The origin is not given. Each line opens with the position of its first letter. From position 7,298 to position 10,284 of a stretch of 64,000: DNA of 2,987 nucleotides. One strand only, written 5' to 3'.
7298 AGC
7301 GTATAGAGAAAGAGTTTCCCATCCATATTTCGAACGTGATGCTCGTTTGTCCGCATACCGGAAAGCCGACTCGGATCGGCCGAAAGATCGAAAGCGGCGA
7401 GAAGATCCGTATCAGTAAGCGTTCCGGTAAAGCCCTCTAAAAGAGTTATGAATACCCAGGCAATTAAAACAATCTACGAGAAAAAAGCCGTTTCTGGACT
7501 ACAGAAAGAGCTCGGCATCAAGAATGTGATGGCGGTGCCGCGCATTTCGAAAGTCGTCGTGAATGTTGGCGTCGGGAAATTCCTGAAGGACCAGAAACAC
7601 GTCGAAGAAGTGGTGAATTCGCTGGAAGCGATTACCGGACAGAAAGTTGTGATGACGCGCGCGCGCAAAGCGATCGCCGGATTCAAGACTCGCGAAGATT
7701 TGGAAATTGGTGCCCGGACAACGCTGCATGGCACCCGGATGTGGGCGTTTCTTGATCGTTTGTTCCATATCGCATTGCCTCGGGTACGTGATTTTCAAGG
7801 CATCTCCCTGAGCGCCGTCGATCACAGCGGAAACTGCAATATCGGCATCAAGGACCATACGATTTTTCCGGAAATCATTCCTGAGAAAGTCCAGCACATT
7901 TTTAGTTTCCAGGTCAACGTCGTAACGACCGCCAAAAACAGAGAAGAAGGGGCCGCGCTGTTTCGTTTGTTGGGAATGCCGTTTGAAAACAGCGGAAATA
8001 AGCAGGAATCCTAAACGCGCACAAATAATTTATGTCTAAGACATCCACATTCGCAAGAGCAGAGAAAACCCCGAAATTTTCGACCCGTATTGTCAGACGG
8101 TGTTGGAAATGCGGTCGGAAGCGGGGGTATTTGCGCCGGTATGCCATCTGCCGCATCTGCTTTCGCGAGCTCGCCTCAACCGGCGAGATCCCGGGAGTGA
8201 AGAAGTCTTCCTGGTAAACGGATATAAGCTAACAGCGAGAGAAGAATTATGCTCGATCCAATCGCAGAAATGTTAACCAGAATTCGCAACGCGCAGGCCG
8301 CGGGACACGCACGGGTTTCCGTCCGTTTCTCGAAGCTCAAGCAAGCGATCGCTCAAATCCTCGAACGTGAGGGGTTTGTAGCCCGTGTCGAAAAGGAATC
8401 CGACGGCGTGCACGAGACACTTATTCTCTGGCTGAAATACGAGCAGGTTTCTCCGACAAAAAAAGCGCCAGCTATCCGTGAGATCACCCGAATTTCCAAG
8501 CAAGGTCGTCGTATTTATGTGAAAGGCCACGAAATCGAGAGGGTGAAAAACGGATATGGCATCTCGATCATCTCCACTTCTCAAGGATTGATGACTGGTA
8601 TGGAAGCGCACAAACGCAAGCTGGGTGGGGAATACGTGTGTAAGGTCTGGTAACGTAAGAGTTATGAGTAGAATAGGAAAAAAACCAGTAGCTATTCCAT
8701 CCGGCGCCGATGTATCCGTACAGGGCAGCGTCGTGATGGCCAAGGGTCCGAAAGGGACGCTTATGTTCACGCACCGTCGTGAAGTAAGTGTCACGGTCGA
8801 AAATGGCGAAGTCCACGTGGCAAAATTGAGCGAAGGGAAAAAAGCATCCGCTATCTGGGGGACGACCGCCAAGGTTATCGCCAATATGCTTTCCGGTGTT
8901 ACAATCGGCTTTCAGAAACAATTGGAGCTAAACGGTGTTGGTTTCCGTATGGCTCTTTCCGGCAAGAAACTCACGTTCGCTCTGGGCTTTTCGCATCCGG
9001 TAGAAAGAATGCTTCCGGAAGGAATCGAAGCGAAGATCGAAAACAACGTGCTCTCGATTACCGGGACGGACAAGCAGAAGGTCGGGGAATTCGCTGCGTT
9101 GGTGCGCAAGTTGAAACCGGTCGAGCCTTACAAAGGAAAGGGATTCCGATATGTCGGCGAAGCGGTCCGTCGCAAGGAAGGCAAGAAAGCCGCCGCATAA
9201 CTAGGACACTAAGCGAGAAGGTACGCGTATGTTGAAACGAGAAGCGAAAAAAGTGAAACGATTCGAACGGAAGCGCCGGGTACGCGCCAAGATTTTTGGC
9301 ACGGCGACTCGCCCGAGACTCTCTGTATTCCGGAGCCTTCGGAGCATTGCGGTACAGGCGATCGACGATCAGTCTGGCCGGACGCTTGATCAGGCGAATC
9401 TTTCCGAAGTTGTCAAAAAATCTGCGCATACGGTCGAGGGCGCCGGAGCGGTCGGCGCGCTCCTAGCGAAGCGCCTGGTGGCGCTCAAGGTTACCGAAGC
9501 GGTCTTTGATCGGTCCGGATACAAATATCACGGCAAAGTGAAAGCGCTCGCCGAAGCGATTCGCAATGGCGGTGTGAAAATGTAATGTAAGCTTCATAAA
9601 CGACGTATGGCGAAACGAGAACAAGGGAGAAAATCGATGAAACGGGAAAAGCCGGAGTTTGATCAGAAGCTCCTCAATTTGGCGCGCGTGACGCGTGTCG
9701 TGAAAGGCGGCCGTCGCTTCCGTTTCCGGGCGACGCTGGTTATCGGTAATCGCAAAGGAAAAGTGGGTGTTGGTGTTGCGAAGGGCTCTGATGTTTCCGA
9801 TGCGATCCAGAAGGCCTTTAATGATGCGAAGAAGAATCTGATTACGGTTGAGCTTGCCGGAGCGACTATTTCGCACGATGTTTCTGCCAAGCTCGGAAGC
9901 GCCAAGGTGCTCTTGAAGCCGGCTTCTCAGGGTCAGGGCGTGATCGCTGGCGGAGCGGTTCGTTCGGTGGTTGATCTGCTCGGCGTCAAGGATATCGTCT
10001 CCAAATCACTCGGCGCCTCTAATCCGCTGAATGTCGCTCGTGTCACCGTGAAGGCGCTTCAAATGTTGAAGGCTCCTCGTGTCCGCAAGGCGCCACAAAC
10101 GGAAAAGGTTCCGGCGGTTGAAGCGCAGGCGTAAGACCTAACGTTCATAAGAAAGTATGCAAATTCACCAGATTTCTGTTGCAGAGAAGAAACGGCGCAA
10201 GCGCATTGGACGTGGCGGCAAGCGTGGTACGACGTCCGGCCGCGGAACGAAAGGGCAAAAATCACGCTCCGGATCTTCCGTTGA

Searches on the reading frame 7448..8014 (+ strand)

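Call 33: search_protein_families(library=pfam, proteins=[window:7448-8014:+], max_evalue=0.0001)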
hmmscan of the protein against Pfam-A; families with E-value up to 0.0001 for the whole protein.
window:7448-8014:+ (188 aa): 2 families
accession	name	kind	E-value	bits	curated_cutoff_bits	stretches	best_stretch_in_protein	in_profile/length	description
PF00673.26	Ribosomal_L5_C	-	9.3e-30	103.1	27.8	1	86-179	1-94/94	ribosomal L5P family C-terminus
PF00281.24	Ribosomal_L5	-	1.6e-21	76.8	34.9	1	26-82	1-57/57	Ribosomal protein L5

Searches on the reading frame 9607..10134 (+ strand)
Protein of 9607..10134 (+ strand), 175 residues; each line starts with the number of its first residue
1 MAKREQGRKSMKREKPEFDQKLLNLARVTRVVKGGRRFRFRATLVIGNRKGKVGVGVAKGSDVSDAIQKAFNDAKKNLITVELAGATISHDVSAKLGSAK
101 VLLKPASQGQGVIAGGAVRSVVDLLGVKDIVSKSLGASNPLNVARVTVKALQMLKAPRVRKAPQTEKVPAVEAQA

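Call 33: search_protein_families(library=pfam, proteins=[window:9607-10134:+], max_evalue=0.0001)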
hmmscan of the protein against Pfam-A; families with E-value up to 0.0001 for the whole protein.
window:9607-10134:+ (175 aa): 2 families
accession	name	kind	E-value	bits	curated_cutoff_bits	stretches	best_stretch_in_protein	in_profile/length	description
PF00333.26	Ribosomal_S5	-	1.3e-24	86.4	27.1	1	18-82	1-65/65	Ribosomal protein S5, N-terminal domain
PF03719.21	Ribosomal_S5_C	-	3.4e-23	81.3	21.5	1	95-158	2-65/71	Ribosomal protein S5, C-terminal domain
